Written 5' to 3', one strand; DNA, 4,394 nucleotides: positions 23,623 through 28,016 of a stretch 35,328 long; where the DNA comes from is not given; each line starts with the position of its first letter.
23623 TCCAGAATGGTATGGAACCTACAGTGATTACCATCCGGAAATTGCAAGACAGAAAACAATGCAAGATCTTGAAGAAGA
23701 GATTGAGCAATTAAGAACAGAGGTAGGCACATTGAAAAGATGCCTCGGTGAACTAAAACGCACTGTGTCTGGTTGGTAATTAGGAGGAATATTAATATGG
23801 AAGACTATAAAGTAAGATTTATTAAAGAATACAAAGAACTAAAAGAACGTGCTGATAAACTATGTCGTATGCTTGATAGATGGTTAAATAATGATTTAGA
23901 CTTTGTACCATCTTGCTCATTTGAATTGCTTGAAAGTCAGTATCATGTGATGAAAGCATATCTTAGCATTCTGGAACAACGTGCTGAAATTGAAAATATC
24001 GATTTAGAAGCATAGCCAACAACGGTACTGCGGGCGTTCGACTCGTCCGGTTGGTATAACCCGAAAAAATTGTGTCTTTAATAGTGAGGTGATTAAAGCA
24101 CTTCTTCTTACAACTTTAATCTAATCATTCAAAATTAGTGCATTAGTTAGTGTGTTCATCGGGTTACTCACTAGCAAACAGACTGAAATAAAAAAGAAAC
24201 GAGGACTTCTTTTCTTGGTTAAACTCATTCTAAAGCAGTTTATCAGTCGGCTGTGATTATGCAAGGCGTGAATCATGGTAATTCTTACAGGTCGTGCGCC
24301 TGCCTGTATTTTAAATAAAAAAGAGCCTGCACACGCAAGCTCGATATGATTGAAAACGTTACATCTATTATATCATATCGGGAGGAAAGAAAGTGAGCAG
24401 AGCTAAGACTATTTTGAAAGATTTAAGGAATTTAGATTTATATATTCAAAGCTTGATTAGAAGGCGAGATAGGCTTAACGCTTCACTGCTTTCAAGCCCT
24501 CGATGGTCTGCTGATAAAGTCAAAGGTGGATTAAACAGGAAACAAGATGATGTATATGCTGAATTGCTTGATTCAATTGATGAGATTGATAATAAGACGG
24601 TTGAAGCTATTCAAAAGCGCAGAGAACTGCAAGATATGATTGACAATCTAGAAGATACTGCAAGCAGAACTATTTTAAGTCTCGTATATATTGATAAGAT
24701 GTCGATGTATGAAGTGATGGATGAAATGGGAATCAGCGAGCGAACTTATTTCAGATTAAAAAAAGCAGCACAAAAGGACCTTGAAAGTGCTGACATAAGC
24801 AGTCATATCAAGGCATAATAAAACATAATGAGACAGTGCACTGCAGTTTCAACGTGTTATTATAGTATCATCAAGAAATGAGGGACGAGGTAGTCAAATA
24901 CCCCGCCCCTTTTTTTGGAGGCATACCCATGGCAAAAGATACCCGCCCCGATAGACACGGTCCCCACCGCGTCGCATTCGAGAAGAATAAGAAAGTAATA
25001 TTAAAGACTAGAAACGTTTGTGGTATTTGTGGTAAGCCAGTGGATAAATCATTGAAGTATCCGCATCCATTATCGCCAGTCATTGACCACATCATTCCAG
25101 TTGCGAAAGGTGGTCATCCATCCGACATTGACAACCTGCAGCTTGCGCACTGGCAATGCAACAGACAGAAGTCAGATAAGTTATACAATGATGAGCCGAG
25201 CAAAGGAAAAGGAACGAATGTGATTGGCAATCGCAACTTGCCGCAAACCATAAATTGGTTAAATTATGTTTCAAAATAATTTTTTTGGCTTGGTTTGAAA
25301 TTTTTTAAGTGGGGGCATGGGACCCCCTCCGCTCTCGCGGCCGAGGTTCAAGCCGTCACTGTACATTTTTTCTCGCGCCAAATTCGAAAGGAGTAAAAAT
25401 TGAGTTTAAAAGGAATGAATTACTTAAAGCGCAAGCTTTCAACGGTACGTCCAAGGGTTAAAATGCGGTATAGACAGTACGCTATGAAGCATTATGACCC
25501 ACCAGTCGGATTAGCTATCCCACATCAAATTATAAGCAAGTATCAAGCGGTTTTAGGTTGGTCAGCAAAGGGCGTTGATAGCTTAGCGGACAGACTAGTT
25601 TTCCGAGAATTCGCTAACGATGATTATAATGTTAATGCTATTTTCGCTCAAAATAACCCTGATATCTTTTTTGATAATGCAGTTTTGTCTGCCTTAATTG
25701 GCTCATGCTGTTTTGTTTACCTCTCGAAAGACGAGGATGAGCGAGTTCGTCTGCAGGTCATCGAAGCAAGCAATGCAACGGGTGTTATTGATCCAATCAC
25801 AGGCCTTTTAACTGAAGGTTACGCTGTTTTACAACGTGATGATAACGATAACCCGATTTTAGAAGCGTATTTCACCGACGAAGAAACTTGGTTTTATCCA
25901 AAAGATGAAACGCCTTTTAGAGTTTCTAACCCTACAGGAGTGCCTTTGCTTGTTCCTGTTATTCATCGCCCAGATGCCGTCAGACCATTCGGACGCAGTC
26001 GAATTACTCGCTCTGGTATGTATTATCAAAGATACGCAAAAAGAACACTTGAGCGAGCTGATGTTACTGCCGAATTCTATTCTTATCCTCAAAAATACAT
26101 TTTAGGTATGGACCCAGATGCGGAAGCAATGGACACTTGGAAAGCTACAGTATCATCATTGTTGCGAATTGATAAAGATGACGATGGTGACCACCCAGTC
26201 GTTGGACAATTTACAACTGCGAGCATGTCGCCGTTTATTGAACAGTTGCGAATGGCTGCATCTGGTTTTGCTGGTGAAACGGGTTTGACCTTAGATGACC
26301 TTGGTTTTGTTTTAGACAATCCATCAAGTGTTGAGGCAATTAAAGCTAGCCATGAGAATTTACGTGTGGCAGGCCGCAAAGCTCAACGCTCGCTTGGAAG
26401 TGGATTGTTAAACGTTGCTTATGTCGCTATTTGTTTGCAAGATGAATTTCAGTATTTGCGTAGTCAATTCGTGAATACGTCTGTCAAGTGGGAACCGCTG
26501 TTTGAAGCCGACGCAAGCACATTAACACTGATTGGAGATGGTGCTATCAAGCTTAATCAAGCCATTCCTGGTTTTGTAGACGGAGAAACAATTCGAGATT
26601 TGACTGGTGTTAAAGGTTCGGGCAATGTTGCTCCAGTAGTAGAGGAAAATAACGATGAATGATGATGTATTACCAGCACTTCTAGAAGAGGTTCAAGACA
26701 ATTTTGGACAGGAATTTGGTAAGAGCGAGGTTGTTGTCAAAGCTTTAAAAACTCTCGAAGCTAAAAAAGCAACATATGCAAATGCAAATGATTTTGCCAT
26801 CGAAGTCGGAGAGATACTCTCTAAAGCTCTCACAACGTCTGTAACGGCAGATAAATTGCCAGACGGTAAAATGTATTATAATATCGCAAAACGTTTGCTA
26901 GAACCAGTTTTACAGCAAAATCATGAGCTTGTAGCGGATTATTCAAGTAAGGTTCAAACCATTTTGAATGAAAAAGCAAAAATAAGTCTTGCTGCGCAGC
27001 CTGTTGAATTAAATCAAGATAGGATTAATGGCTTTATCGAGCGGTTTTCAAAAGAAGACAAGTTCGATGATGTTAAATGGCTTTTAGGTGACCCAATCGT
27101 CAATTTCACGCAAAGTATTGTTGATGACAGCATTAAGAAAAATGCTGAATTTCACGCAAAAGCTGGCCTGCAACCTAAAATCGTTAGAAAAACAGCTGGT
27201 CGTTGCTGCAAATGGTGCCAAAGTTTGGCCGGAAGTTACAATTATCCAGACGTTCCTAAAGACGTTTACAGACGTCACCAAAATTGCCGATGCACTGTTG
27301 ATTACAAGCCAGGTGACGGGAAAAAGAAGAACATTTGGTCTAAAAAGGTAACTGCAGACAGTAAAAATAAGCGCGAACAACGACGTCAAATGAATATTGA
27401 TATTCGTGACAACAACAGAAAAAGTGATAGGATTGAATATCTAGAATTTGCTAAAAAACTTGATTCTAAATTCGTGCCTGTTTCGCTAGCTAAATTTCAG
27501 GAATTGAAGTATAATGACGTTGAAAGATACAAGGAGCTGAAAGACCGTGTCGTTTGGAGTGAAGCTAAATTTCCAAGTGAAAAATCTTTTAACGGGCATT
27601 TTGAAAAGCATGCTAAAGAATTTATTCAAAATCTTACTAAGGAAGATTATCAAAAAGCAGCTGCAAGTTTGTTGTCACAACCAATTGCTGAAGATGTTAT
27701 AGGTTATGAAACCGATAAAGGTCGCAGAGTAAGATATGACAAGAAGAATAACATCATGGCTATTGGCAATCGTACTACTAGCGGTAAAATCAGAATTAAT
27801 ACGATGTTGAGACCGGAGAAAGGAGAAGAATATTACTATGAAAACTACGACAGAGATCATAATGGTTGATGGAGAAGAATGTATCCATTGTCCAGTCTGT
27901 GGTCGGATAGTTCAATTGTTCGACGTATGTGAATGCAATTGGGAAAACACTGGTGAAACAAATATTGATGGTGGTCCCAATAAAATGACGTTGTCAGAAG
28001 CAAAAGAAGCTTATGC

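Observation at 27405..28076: MuF head protein with a nuclease-toxin-like C-terminus, followed by an overlapping CPCC zinc-ribbon gene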

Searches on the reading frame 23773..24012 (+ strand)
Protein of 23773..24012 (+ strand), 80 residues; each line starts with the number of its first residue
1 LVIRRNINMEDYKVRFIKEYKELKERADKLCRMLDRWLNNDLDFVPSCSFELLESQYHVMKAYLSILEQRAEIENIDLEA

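Call 66: search_protein_families(library=pfam, proteins=[window:23773-24012:+], max_evalue=0.001)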
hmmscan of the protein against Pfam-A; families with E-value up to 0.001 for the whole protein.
window:23773-24012:+ (80 aa): 1 family
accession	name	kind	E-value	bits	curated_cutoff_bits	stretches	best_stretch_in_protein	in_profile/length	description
PF21825.2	crAss001_48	-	1.1e-21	77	24.8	1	10-73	1-61/61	crAss001_48 related protein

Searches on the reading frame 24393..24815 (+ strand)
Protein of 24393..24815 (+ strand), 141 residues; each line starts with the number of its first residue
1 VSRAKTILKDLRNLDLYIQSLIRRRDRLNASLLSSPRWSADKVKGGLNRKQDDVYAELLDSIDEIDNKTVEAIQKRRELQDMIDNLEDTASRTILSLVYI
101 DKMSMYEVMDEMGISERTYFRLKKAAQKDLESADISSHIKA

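Call 66: search_protein_families(library=pfam, proteins=[window:24393-24815:+], max_evalue=0.001)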
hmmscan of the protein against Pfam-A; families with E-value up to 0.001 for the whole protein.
window:24393-24815:+ (141 aa): 1 family
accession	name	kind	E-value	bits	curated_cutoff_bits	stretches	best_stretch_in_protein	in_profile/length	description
PF07374.17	DUF1492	-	2.2e-39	134.1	21.5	1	32-131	1-100/100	Protein of unknown function (DUF1492)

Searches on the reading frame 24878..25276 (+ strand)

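Call 66: search_protein_families(library=pfam, proteins=[window:24878-25276:+], max_evalue=0.001)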
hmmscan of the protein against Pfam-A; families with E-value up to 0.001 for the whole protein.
window:24878-25276:+ (133 aa): 3 families
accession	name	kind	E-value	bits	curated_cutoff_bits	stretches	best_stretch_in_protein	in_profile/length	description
PF01844.29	HNH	-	5.7e-13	49.2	21.4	1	48-101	1-47/47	HNH endonuclease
PF14279.12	HNH_5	-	3e-05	24.3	27.5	1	48-102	1-47/56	HNH endonuclease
PF13395.12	HNH_4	-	8.3e-05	22.9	22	1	69-101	20-51/54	HNH endonuclease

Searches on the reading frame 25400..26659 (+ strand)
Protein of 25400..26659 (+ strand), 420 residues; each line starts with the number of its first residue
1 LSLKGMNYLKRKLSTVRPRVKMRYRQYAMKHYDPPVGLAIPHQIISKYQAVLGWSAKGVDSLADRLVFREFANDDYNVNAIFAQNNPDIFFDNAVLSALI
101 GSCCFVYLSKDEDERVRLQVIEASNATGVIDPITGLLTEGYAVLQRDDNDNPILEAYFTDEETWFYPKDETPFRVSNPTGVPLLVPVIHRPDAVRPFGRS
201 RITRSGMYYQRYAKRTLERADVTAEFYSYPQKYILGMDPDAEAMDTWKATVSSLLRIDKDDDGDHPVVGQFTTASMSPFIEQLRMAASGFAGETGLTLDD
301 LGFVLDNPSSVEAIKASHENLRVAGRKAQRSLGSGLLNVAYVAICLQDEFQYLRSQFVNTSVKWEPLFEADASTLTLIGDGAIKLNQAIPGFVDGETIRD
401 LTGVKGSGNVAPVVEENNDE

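Call 9: search_protein_families(library=ncbifam, proteins=[window:25400-26659:+], max_evalue=1)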
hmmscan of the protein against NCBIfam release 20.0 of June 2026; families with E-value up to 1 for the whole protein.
window:25400-26659:+ (420 aa): 1 family
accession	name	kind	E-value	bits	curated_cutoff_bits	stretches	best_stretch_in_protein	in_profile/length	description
TIGR00163.1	PS_decarb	equivalog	0.18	10.9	111.75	1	67-95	114-142/243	archaetidylserine decarboxylase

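Call 66: search_protein_families(library=pfam, proteins=[window:25400-26659:+], max_evalue=0.001)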
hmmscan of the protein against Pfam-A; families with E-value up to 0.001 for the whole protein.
window:25400-26659:+ (420 aa): 0 families
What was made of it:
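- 25400..26662 (+): Portal protein gene (420 aa), immediately upstream of the MuF gene and overlapping it by 8 nt. No Pfam hit (call 66).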

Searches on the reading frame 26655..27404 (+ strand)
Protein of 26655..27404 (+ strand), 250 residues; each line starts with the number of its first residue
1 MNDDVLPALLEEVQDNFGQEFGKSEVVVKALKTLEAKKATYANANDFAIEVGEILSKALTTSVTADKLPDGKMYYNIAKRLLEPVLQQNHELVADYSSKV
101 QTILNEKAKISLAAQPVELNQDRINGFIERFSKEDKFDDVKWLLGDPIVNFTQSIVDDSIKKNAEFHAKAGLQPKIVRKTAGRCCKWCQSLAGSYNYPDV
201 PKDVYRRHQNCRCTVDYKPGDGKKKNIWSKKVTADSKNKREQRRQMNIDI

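Call 47: search_dna_similar(query=window:26655-27404:+, collection=phages, mode=protein, max_rows=60, max_evalue=1e-20)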
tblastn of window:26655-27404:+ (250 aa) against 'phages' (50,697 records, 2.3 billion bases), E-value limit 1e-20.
Records with a match: 96; places in all: 97; records where one place covers at least 80% of the query: 93.
Best place of each record, by identity: 95-99% 2; 90-95% 1; 60-80% 21; <60% 72.
By first word of the organism name: Streptococcus 77; Lactococcus 13; Bacteriophage 3; Latilactobacillus 2; Faecalibacterium 1.
By host as written in the record: Lactococcus lactis 3107 5; Lactococcus lactis 3; - 3; Streptococcus mitis SF100 2; Streptococcus suis NSUI002 2; Streptococcus agalactiae 2; Streptococcus suis 8067 2; Streptococcus pyogenes MGAS315 2; and 72 more.
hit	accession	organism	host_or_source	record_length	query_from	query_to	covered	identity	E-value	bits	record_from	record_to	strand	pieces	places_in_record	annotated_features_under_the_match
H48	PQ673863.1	Streptococcus phage vB_SbS-pSY22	Streptococcus ruminicola CNU_77-47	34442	1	250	100%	96.8%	1e-154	481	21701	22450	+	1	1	hypothetical protein | capsid and scaffold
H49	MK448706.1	Streptococcus phage Javan221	Streptococcus equinus Ye01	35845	1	250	100%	95.6%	4e-150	468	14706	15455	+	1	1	hypothetical protein | portal protein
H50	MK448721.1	Streptococcus phage Javan263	Streptococcus infantarius ATCC_BAA-102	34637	1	250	100%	90.0%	1e-144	452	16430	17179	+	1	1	hypothetical protein | portal protein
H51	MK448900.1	Streptococcus phage Javan290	Streptococcus marmotae HTS5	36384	1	250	100%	62.4%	2e-98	320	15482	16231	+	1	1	hypothetical protein | portal protein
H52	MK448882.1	Streptococcus phage Javan242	Streptococcus gordonii KCOM_1506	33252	1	247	99%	62.9%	1e-93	306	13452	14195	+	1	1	hypothetical protein | portal protein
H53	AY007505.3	Streptococcus phage SM1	Streptococcus mitis SF100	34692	1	250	100%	61.9%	3e-97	316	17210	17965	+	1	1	35: gp35 | 34: gp34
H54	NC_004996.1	Streptococcus phage SM1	Streptococcus mitis SF100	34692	1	250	100%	61.9%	3e-97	316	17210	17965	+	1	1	gp35 | portal protein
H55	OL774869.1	Streptococcus phage OlisA2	Streptococcus oralis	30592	1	250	100%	61.6%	1e-95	311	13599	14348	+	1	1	bacterial toxin | portal protein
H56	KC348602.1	Streptococcus phage phi891591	Streptococcus suis 89/1591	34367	1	233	93%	66.1%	3e-98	319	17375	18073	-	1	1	hypothetical protein | putative phage portal protein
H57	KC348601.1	Streptococcus phage phi7917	Streptococcus suis 7917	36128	1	233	93%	66.1%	3e-98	319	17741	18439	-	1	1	hypothetical protein | putative phage portal protein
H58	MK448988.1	Streptococcus phage Javan578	Streptococcus suis NSUI002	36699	1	233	93%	66.1%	3e-98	319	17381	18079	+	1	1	hypothetical protein | portal protein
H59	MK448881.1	Streptococcus phage Javan240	Streptococcus gordonii Channon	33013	1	247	99%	62.1%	3e-92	302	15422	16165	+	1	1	hypothetical protein | portal protein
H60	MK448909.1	Streptococcus phage Javan330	Streptococcus mitis SK137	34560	1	248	99%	61.7%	2e-96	314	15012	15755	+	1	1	hypothetical protein | portal protein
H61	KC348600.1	Streptococcus phage phi5218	Streptococcus suis 5218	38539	1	245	98%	62.4%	2e-92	302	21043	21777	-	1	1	hypothetical protein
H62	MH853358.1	Streptococcus phage LF4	Streptococcus agalactiae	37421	1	250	100%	60.0%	7e-91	298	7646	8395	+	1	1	hypothetical protein | portal protein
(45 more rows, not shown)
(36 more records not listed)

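Call 96: search_solved_structures(query=window:26655-27404:+, max_evalue=10)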
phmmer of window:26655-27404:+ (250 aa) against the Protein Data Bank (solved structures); distinct sequences matched with E-value up to 10: 12.
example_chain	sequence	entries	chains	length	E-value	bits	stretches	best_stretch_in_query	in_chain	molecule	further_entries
6kp3_A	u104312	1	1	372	0.12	15.4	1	7-80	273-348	Programmed cell death 6-interacting protein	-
5v3r_A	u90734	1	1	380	0.12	15.3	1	7-80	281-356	Programmed cell death 6-interacting protein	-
2oew_A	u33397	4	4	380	0.12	15.3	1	7-80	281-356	Programmed cell death 6-interacting protein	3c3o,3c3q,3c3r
5wa1_A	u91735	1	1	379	0.13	15.3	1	7-80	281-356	Programmed cell death 6-interacting protein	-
2r02_A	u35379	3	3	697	0.41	13.6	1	8-97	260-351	Programmed cell death 6-interacting protein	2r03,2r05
2xs1_A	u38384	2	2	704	0.42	13.6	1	8-97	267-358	PROGRAMMED CELL DEATH 6-INTERACTING PROTEIN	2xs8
2oev_A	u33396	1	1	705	0.42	13.6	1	8-97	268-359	Programmed cell death 6-interacting protein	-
5njl_A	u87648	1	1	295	0.46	13.5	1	37-129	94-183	Cell surface protein (Putative S-layer protein)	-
5mmd_E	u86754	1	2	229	0.47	13.4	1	123-171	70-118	Metallo-beta-lactamase 1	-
7qca_SS0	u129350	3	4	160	0.81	12.6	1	102-174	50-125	40S ribosomal protein S18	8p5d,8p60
2idg_A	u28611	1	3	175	1.3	12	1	51-160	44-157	Hypothetical protein AF0160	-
2xol_A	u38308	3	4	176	1.3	12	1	51-160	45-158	CHAPERONE PROTEIN TTRD | TTRD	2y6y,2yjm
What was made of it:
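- Tried and rejected: A PDB sequence search with the MuF N-terminus found nothing (call 96).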

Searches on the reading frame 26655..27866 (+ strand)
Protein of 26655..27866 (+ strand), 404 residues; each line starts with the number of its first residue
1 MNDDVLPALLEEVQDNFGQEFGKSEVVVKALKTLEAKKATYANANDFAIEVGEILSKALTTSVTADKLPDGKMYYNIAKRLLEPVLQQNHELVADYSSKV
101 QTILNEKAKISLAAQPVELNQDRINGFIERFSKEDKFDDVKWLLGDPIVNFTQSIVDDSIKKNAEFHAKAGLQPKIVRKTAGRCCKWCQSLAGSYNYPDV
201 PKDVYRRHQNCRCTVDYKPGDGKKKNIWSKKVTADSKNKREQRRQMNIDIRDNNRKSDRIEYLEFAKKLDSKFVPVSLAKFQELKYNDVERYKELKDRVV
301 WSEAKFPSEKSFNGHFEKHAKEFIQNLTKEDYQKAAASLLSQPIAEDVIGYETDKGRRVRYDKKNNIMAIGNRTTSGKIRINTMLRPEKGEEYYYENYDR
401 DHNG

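Call 3: search_protein_families(library=pfam, proteins=[window:26655-27866:+], max_evalue=1)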
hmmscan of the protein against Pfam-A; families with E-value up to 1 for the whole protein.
window:26655-27866:+ (404 aa): 2 families
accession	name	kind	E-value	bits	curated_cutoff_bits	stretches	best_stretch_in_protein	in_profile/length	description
PF25310.1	VG15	-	0.00049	20.8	26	1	77-216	47-188/212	VG15 protein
PF25284.1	DUF7874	-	0.097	13.2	30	1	279-341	19-78/136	Family of unknown function (DUF7874)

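Call 4: search_protein_families(library=phrogs, proteins=[window:26655-27866:+], max_evalue=0.1)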
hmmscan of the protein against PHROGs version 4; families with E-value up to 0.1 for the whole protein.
window:26655-27866:+ (404 aa): 5 families
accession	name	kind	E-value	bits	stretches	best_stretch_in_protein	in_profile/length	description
phrog_2494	-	head and packaging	3.3e-174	580.8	1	1-401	1-398/399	minor head protein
phrog_7104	-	unknown function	2.7e-113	380.1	1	1-249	1-250/463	-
phrog_8561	-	unknown function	9.3e-94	316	1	1-241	1-241/497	-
phrog_15528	-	head and packaging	2.2e-12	47.2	1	305-401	696-788/794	portal protein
phrog_25015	-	unknown function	0.00078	20.7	1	33-61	14-42/85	-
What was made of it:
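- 26655..27404 (+): MuF3-type N-terminal head-morphogenesis domain (residues 1-250), including the CCKWC...HQNCRC cysteine motif. Matches phrog_2494 'minor head protein' at 3e-174 (call 4).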

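Call 9: search_protein_families(library=ncbifam, proteins=[window:26655-27866:+], max_evalue=1)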
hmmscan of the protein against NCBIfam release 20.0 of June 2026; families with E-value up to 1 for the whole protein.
window:26655-27866:+ (404 aa): 1 family
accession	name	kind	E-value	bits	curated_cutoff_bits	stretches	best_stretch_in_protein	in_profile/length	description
NF000443.2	blaTMB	exception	0.046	13.1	550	1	123-171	86-134/245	TMB family subclass B1 metallo-beta-lactamase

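Call 93: list_cluster_members(proteins=[window:26655-27866:+, window:27838-28035:+])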
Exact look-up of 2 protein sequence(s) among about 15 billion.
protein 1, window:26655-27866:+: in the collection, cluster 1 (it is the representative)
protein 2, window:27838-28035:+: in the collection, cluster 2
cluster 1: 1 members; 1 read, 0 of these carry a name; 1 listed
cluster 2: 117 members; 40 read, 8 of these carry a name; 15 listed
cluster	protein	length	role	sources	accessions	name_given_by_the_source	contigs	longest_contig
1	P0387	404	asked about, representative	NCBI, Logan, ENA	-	-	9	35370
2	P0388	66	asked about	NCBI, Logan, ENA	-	-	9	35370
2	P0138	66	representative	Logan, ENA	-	-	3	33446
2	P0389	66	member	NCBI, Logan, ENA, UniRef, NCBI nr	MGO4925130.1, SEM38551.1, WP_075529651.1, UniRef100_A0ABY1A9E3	CPCC family cysteine-rich protein [Ligilactobacillus ruminis] | Cysteine-rich CPCC domain-containing protein n=1 Tax=Ligilactobacillus ruminis TaxID=1623 ...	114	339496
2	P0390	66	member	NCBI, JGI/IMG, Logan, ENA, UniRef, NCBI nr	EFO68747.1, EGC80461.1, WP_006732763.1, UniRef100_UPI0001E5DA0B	hypothetical protein [Lactobacillus iners] | hypothetical protein | hypothetical protein n=1 Tax=Lactobacillus iners TaxID=147802 RepID=UPI0001E5DA0B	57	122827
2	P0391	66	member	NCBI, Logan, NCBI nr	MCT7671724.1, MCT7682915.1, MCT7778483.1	MAG: hypothetical protein N4R20_04140 [Lactobacillus iners] | hypothetical protein [Lactobacillus iners]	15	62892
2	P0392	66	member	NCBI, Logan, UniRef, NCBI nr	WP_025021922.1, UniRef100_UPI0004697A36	CPCC family cysteine-rich protein [Ligilactobacillus hayakitensis] | CPCC family cysteine-rich protein n=1 Tax=Ligilactobacillus hayakitensis TaxID=396716 ...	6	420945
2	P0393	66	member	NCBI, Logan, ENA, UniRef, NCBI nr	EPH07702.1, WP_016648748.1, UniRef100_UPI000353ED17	hypothetical protein [Facklamia hominis] | hypothetical protein n=1 Tax=Facklamia hominis TaxID=178214 RepID=UPI000353ED17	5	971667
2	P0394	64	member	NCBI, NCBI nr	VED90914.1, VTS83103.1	Uncharacterised protein [Streptococcus equinus]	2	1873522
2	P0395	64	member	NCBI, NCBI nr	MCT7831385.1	MAG: hypothetical protein N4Q99_05375, partial [Lactobacillus iners] | hypothetical protein [Lactobacillus iners]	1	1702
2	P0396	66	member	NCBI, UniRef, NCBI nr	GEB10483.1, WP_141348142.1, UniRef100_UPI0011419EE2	hypothetical protein SEQ01_06740 [Streptococcus equinus] | CPCC family cysteine-rich protein n=1 Tax=Streptococcus equinus TaxID=1335 ... | CPCC family cysteine-rich protein [Streptococcus equinus]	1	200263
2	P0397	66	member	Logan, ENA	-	-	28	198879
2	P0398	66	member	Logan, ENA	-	-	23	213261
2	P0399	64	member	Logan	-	-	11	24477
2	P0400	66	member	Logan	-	-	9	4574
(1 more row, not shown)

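Call 97: search_protein_families(library=padloc, proteins=[window:26655-27866:+], max_evalue=0.01)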
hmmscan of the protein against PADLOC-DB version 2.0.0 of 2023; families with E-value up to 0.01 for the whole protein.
window:26655-27866:+ (404 aa): 0 families
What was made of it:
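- Tried and rejected: PADLOC gave nothing (call 97).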
